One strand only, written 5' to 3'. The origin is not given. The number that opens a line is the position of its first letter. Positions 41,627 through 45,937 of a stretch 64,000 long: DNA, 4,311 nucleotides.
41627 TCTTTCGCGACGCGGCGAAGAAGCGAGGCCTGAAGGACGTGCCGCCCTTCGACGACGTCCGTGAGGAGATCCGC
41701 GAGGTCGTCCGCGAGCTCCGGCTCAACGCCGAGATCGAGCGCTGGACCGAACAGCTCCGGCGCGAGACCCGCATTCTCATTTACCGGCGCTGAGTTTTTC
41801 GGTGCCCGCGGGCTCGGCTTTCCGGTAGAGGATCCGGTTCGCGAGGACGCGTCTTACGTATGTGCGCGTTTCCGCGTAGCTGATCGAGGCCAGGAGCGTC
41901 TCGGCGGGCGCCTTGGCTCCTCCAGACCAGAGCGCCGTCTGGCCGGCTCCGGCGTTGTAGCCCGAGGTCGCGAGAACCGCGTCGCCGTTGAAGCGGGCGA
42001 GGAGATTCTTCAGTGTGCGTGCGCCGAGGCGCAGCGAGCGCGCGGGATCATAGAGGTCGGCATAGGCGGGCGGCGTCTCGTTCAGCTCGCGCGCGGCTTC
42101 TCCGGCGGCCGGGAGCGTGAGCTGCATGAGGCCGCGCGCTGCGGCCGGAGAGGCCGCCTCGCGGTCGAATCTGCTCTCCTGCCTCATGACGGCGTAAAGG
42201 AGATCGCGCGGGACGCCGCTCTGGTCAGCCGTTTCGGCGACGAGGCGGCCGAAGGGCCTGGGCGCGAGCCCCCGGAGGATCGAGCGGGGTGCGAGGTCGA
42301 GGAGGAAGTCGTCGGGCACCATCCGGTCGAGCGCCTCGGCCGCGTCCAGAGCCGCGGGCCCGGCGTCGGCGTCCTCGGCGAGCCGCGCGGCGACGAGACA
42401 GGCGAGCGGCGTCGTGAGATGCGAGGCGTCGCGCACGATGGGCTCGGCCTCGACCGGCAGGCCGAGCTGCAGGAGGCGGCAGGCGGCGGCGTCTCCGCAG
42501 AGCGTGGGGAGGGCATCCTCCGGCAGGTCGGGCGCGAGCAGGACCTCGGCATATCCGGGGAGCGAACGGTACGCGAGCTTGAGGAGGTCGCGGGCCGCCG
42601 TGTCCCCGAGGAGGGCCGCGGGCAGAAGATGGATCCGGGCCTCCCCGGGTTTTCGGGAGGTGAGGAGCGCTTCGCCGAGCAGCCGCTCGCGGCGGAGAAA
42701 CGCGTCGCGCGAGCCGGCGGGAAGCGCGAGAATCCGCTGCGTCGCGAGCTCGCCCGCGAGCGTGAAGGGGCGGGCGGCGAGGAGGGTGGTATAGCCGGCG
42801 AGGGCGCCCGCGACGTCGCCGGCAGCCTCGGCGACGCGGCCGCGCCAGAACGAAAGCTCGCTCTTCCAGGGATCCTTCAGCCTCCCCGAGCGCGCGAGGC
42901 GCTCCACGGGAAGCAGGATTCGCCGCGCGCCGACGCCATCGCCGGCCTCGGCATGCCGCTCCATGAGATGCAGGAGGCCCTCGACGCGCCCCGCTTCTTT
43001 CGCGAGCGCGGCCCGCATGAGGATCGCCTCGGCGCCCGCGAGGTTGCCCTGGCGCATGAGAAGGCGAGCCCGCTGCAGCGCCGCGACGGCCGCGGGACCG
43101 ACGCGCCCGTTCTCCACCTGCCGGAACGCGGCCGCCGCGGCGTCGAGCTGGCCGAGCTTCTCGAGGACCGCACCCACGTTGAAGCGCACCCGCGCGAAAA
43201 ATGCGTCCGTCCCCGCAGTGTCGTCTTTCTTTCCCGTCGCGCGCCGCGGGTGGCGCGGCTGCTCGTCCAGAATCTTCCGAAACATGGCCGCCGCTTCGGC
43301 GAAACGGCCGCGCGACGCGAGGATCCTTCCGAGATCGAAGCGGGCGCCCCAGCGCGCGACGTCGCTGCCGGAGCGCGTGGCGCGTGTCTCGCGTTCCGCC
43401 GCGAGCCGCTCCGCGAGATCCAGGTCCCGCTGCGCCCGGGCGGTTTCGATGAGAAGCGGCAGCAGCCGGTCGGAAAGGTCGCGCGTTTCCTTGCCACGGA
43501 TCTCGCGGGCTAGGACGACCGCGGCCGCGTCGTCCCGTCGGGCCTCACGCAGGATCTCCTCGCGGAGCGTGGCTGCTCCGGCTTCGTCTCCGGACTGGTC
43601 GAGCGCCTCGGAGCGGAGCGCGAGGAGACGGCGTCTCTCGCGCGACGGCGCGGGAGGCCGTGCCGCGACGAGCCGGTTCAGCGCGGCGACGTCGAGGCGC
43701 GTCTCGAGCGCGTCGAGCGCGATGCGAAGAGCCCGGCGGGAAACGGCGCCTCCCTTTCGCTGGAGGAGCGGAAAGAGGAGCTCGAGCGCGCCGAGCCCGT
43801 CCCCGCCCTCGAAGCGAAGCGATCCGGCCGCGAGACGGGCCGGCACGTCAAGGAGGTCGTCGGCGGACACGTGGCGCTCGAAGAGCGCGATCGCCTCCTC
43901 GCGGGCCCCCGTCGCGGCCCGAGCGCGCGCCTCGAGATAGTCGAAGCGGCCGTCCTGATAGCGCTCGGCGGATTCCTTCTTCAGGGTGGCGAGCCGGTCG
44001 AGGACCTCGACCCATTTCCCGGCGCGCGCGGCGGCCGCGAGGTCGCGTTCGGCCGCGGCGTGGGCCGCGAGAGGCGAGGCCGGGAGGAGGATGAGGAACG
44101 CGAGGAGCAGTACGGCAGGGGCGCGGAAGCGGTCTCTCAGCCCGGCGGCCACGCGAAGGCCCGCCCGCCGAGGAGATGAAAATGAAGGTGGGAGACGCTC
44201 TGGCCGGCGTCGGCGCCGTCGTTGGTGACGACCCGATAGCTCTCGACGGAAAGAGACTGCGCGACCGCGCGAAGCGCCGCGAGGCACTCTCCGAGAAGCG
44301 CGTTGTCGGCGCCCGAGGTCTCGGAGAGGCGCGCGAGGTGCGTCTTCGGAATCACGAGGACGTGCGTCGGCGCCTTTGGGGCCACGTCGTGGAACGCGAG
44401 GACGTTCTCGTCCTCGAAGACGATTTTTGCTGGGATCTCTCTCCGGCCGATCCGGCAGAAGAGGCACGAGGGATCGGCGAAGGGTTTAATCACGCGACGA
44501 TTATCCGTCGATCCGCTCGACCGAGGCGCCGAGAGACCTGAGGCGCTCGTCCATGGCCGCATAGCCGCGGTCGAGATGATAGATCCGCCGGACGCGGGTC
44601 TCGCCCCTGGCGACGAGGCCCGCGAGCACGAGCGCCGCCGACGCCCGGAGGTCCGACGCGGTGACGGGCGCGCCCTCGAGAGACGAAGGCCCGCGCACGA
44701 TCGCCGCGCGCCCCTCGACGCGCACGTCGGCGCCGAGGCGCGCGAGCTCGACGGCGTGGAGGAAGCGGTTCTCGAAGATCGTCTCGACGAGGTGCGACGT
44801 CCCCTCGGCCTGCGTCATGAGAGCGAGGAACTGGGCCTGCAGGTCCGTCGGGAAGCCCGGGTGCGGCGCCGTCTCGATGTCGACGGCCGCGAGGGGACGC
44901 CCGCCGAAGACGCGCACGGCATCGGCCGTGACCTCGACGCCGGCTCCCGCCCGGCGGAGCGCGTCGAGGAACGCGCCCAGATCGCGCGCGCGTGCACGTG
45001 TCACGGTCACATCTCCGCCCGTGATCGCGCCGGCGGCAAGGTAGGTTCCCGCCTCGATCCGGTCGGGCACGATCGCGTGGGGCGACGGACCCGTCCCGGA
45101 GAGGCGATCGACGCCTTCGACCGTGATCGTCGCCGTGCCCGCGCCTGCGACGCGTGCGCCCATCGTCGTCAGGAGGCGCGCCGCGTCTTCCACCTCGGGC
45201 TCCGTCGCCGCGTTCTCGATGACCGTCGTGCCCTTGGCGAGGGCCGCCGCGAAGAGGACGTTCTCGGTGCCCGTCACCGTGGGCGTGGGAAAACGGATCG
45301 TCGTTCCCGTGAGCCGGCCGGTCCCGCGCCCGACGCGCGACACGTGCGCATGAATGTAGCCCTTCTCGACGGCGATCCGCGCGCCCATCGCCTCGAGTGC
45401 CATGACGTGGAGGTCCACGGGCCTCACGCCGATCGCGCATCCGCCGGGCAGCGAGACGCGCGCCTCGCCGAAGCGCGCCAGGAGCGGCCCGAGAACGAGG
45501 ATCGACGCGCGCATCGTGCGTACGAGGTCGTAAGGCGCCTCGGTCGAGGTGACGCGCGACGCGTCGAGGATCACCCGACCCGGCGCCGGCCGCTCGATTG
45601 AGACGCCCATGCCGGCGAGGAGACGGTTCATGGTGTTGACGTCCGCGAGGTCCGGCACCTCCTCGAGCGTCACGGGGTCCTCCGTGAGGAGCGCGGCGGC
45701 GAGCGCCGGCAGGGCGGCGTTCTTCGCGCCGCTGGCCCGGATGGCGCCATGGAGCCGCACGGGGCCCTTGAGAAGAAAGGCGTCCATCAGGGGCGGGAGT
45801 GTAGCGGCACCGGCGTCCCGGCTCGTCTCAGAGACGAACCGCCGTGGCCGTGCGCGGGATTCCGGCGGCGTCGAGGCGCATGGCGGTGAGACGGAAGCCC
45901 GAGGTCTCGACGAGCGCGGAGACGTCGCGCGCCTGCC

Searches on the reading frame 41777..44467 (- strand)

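Call 7: search_protein_families(library=pfam, proteins=[window:41777-44467:-], max_evalue=0.01)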
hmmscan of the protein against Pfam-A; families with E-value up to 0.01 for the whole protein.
window:41777-44467:- (896 aa): 8 families
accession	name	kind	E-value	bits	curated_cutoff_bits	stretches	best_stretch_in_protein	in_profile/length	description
PF01464.25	SLT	-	7.1e-24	84.1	21.3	1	743-854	3-111/117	Transglycosylase SLT domain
PF07719.23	TPR_2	-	7.7e-08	32.3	27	0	375-406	3-34/34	Tetratricopeptide repeat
PF13181.12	TPR_8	-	3.2e-07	30.4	25.7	0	425-451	1-27/34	Tetratricopeptide repeat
PF00515.34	TPR_1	-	8.8e-06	25.8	27.8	0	425-450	1-26/34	Tetratricopeptide repeat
PF13174.12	TPR_6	-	6.2e-05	23.8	26.3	0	375-405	2-32/33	Tetratricopeptide repeat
PF13432.12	TPR_16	-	0.00049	20.9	32.7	1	342-406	6-64/65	Tetratricopeptide repeat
PF13424.12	TPR_12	-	0.0018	18.9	30.1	0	339-401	9-73/77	Tetratricopeptide repeat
PF13176.12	TPR_7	-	0.0075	16.7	27.9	0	379-407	5-35/36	Tetratricopeptide repeat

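Call 8: search_protein_families(library=padloc, proteins=[window:41777-44467:-], max_evalue=0.01)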
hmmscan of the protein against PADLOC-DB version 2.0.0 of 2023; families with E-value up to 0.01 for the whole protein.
window:41777-44467:- (896 aa): 0 families

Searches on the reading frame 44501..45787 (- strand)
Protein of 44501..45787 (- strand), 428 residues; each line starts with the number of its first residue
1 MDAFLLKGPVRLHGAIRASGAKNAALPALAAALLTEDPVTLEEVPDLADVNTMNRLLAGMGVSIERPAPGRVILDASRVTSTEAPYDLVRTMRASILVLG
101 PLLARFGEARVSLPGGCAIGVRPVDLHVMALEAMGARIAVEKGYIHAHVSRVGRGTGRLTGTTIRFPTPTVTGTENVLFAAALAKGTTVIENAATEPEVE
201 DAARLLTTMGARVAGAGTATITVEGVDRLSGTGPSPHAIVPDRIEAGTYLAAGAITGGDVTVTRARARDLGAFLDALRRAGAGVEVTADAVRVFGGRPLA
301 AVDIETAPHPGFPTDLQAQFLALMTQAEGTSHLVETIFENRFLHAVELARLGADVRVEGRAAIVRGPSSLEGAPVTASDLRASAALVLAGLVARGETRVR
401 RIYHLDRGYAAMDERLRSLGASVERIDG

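Call 74: search_protein_families(library=pfam, proteins=[window:44501-45787:-], max_evalue=0.001)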
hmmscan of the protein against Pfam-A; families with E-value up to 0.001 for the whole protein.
window:44501-45787:- (428 aa): 1 family
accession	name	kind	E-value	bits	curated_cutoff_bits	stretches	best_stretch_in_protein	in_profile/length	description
PF00275.25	EPSP_synthase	-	2.8e-106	356.2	22.8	1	7-414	2-415/417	EPSP synthase (3-phosphoshikimate 1-carboxyvinyltransferase)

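Call 75: search_protein_families(library=padloc, proteins=[window:44501-45787:-], max_evalue=0.001)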
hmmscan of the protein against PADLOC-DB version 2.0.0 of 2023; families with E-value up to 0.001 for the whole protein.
window:44501-45787:- (428 aa): 0 families
